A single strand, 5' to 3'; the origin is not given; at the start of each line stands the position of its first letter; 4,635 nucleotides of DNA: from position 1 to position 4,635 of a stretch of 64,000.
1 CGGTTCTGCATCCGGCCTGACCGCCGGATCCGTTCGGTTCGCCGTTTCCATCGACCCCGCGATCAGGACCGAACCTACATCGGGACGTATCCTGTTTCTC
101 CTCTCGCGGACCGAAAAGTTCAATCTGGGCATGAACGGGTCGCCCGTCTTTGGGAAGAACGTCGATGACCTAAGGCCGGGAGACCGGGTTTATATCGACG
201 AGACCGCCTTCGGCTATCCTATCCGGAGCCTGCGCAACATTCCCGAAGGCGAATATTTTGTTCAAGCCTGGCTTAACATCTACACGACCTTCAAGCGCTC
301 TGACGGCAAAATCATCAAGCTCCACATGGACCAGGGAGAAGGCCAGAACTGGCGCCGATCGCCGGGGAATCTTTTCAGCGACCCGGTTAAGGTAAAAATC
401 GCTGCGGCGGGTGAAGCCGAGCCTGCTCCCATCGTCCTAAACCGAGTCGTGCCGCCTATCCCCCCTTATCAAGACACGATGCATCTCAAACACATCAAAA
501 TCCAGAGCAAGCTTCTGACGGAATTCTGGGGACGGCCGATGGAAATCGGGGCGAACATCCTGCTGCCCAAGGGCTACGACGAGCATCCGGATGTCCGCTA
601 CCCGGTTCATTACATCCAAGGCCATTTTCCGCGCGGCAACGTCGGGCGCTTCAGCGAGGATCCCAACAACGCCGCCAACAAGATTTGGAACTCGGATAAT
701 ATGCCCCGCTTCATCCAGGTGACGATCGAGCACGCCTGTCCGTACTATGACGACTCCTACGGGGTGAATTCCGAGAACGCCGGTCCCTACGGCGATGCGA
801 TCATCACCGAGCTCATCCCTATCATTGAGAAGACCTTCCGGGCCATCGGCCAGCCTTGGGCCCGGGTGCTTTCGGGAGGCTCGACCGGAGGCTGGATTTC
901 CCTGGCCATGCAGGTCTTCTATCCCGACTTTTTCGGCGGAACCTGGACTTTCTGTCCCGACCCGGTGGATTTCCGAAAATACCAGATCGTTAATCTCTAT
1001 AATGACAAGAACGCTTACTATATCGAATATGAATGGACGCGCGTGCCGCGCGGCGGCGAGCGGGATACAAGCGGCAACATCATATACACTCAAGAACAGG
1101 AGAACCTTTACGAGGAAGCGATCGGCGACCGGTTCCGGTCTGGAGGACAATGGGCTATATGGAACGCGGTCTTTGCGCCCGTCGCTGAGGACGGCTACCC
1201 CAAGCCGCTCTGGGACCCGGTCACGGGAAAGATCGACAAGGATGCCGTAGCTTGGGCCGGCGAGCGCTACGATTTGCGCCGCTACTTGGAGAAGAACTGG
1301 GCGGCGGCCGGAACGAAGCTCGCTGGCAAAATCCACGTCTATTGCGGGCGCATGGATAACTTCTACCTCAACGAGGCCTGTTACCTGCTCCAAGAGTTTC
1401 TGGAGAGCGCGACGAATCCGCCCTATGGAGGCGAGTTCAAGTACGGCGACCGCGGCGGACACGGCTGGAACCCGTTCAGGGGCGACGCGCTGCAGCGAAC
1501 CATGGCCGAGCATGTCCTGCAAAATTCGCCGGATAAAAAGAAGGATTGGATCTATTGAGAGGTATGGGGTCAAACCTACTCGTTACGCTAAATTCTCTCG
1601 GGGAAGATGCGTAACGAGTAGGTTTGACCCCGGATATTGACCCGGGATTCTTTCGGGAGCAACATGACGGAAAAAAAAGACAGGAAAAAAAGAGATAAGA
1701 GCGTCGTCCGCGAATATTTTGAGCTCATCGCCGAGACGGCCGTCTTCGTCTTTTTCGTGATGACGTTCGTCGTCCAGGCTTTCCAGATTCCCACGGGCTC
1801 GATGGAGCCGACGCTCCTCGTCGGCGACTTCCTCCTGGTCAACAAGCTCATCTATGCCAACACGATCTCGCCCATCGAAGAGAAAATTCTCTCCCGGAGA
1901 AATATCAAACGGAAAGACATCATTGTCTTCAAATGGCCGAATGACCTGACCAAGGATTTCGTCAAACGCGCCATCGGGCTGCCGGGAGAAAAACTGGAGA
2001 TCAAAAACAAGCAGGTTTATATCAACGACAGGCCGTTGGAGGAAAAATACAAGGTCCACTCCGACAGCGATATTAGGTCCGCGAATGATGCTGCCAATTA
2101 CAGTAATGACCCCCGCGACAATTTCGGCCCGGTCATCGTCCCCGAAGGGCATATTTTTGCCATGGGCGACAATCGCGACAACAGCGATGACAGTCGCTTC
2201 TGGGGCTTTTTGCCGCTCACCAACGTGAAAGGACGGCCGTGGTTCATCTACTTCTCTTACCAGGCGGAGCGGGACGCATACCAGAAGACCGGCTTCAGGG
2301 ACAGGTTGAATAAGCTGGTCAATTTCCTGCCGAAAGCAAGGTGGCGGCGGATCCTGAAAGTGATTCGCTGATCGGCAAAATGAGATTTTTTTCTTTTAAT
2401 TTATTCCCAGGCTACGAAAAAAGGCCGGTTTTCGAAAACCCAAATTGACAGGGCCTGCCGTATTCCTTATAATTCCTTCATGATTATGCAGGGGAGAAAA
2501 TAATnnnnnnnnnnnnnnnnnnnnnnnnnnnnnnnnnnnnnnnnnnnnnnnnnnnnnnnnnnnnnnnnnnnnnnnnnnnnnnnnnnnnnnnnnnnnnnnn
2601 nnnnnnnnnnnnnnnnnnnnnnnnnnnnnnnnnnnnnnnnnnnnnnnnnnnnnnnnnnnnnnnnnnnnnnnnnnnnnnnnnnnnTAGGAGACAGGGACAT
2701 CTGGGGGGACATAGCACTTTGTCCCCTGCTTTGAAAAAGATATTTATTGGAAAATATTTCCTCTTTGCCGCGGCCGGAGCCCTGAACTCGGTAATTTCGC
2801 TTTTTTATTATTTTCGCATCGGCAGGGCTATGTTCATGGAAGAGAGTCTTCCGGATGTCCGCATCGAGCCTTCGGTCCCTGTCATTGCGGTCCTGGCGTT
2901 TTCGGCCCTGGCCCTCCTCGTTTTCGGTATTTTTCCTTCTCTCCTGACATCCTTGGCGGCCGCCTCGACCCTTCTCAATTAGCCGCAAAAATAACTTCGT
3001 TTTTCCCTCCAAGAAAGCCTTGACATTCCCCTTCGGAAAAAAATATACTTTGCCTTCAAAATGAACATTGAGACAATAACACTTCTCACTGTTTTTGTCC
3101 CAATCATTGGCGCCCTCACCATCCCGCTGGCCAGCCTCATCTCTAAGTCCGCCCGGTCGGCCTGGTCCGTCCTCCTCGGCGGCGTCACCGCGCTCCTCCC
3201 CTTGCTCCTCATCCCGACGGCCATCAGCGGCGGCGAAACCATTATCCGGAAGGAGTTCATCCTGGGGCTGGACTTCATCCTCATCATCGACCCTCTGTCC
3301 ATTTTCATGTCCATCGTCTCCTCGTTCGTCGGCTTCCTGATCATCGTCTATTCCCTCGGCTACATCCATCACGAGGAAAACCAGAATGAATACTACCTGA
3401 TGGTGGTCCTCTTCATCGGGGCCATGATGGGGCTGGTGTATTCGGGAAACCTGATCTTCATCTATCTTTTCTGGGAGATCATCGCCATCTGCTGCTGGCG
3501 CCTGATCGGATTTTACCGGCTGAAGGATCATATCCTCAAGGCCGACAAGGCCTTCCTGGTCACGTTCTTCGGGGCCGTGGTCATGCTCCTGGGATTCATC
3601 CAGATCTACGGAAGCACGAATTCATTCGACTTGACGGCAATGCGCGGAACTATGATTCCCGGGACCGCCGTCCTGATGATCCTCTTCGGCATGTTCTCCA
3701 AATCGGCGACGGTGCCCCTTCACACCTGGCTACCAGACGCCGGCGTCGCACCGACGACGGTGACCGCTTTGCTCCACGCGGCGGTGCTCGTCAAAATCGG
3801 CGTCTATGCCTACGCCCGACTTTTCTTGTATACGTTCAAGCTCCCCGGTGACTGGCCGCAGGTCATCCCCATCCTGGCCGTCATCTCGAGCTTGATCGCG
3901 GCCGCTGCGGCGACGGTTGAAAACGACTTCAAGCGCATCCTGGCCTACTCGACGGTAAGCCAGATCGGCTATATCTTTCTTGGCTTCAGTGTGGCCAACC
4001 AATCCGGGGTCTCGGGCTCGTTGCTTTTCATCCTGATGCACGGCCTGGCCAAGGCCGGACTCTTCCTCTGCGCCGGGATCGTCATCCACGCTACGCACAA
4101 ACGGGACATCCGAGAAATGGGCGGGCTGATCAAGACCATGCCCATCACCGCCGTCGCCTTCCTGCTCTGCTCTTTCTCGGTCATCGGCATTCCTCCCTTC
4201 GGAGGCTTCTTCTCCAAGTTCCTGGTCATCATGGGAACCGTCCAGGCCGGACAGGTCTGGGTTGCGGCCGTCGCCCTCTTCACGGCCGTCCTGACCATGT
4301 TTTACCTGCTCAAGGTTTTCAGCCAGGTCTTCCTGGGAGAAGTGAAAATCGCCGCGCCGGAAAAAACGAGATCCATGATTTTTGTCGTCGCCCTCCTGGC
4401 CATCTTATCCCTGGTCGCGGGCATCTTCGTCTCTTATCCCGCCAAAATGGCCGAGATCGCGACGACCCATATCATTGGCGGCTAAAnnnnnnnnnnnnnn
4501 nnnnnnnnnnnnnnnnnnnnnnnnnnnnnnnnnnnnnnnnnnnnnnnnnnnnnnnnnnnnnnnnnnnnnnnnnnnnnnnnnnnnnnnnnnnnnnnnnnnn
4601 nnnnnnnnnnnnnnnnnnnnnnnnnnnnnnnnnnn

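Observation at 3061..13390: Group 4 [NiFe]-hydrogenase with three antiporter modules and a NuoA-like subunit; a structured repeat sits between structural genes and the maturation protease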

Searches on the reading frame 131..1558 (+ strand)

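Call 5: search_protein_families(library=pfam, proteins=[window:131-1558:+], max_evalue=0.01)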
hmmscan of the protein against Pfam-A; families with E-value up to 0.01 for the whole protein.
window:131-1558:+ (475 aa): 1 family
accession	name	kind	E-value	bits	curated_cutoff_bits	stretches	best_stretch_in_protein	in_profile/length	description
PF00756.26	Esterase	-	8.1e-10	39.3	22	1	138-328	7-154/251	Putative esterase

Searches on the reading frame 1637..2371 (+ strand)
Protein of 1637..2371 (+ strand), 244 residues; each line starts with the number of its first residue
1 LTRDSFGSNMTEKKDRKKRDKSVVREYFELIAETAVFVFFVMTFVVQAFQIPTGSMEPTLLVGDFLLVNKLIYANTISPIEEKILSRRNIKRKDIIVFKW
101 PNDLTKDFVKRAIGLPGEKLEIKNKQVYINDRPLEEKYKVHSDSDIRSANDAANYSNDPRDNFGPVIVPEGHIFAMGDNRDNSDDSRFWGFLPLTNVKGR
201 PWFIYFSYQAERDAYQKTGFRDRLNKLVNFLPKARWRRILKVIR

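Call 5: search_protein_families(library=pfam, proteins=[window:1637-2371:+], max_evalue=0.01)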
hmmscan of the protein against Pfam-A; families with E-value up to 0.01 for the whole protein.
window:1637-2371:+ (244 aa): 1 family
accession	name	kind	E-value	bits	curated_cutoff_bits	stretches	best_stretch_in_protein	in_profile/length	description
PF10502.14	Peptidase_S26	-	5.6e-50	170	22.9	1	25-205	2-167/168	Signal peptidase, peptidase S26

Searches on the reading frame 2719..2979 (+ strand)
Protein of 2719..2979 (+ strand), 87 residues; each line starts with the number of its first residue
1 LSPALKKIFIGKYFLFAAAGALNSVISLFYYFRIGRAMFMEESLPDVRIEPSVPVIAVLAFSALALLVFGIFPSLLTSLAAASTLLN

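Call 76: search_protein_families(library=pfam, proteins=[window:2719-2979:+], max_evalue=0.1)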
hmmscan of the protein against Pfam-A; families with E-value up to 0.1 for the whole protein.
window:2719-2979:+ (87 aa): 0 families

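Call 94: search_solved_structures(query=window:2719-2979:+, max_evalue=10, show_alignments=1)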
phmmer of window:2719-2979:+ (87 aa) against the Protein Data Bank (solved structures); distinct sequences matched with E-value up to 10: 8.
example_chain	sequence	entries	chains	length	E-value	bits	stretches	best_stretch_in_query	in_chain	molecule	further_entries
8e73_2M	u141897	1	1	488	0.0035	21.1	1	10-80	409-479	Nad2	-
7a23_I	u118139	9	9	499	0.0065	20.3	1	10-80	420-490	Nad2m | NADH-ubiquinone oxidoreductase chain 2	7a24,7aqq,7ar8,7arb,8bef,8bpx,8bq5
7ar7_N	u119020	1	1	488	0.0066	20.2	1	10-80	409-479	NADH-ubiquinone oxidoreductase chain 2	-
6x89_2M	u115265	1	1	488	0.0099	19.7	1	10-79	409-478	NU2M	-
6hum_B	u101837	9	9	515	0.26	15.2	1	13-81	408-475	NAD(P)H-quinone oxidoreductase subunit 2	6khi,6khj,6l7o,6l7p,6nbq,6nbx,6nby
3rko_N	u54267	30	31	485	0.29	15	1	17-80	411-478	NADH-QUINONE OXIDOREDUCTASE SUBUNIT N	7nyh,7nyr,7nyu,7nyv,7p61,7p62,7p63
7eu3_B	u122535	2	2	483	0.39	14.6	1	11-39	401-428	NAD(P)H-quinone oxidoreductase subunit 2, chloroplastic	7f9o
7wff_B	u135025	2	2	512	0.43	14.5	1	11-39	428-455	NAD(P)H-quinone oxidoreductase subunit 2, chloroplastic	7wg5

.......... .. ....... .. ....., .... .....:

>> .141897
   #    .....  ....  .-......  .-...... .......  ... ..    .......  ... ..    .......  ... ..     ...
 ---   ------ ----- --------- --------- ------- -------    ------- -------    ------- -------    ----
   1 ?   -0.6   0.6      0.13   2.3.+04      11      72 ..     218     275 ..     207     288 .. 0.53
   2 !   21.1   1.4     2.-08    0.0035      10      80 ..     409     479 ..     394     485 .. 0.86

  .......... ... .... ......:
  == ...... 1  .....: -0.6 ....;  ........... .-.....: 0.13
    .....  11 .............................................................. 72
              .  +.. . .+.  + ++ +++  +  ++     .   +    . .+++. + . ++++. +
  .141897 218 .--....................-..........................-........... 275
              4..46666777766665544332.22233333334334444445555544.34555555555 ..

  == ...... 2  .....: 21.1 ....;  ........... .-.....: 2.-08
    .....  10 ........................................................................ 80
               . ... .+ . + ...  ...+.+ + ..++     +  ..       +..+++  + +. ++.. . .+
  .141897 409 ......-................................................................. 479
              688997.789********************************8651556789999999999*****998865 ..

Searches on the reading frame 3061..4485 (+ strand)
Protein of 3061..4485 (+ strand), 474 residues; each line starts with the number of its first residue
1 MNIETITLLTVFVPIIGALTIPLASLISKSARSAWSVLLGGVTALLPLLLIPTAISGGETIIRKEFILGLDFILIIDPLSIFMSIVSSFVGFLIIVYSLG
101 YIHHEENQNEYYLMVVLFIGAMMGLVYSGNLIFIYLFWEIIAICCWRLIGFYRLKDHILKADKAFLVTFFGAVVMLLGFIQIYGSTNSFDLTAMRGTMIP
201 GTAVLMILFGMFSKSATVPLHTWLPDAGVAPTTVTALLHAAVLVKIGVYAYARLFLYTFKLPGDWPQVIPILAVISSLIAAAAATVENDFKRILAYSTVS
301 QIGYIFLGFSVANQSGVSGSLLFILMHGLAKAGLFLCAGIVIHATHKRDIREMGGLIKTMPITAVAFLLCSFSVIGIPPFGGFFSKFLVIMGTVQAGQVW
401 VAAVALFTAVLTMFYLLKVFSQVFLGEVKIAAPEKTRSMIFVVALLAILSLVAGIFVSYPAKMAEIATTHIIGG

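Call 4: search_protein_families(library=pfam, proteins=[window:3061-4485:+], max_evalue=0.01)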
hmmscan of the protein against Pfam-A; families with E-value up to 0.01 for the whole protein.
window:3061-4485:+ (474 aa): 2 families
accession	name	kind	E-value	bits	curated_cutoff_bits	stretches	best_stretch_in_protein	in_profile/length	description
PF00361.26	Proton_antipo_M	-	4.8e-74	249.6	21.5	1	128-412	1-294/294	NADH:quinone oxidoreductase/Mrp antiporter, TM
PF00662.26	Proton_antipo_N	-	4.2e-11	43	24.5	1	70-112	9-51/51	NADH-Ubiquinone oxidoreductase (complex I), chain 5 N-terminus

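Call 15: search_protein_families(library=ncbifam, proteins=[window:3061-4485:+], max_evalue=0.001)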
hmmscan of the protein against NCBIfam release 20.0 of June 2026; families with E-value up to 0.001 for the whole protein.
window:3061-4485:+ (474 aa): 74 families (the best 25 are shown)
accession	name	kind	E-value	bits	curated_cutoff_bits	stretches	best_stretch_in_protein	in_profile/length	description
NF005097.0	PRK06525.1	equivalog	2.7e-95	319.9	430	1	4-456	2-474/480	hydrogenase 4 subunit D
NF005141.0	PRK06590.1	equivalog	3.3e-93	313.7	556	1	5-462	3-473/615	NADH-quinone oxidoreductase subunit L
TIGR01974.1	NDH_I_L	subfamily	2.8e-89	300.7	407.5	1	6-464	2-486/630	NADH-quinone oxidoreductase subunit L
NF009287.0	PRK12647.1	equivalog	6.6e-80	269.6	937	1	6-462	2-472/773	putative monovalent cation/H+ antiporter subunit A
NF009288.0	PRK12648.1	equivalog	5.4e-77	259.8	1104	1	8-460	4-474/954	monovalent cation/H+ antiporter subunit A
NF009285.0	PRK12645.1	equivalog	8.8e-76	255.8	1028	1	8-456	5-492/804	Na+/H+ antiporter subunit A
TIGR01972.1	NDH_I_M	subfamily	5.7e-75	252.8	263.8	1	9-469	3-480/486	NADH-quinone oxidoreductase subunit M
TIGR00940.1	2a6301s01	subfamily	6.1e-74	249.7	920.45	1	10-459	4-491/793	monovalent cation:proton antiporter subunit A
NF005626.0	PRK07376.1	equivalog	6e-72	242.9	963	1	68-433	81-463/675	NAD(P)H-quinone oxidoreductase subunit 5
NF006236.0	PRK08375.1-1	equivalog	8.6e-72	242.6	663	1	4-465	6-489/493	putative monovalent cation/H+ antiporter subunit D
NF009289.0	PRK12649.1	equivalog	1.4e-70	238.7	1117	1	4-463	4-491/789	putative monovalent cation/H+ antiporter subunit A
NF009284.0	PRK12644.1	equivalog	5.4e-70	236.6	962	1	25-459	17-473/975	Na+/H+ antiporter subunit A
NF006240.0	PRK08376.1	subfamily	1.7e-68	231.8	662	1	2-458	2-493/521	putative monovalent cation/H+ antiporter subunit D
NF005561.0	PRK07234.1-1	equivalog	2.6e-65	221.3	718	1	7-425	9-440/569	putative monovalent cation/H+ antiporter subunit D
NF040617.1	F420_dehyd_FpoL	exception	7.3e-65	219.9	1050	2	205-458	235-502/669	F420H2 dehydrogenase subunit FpoL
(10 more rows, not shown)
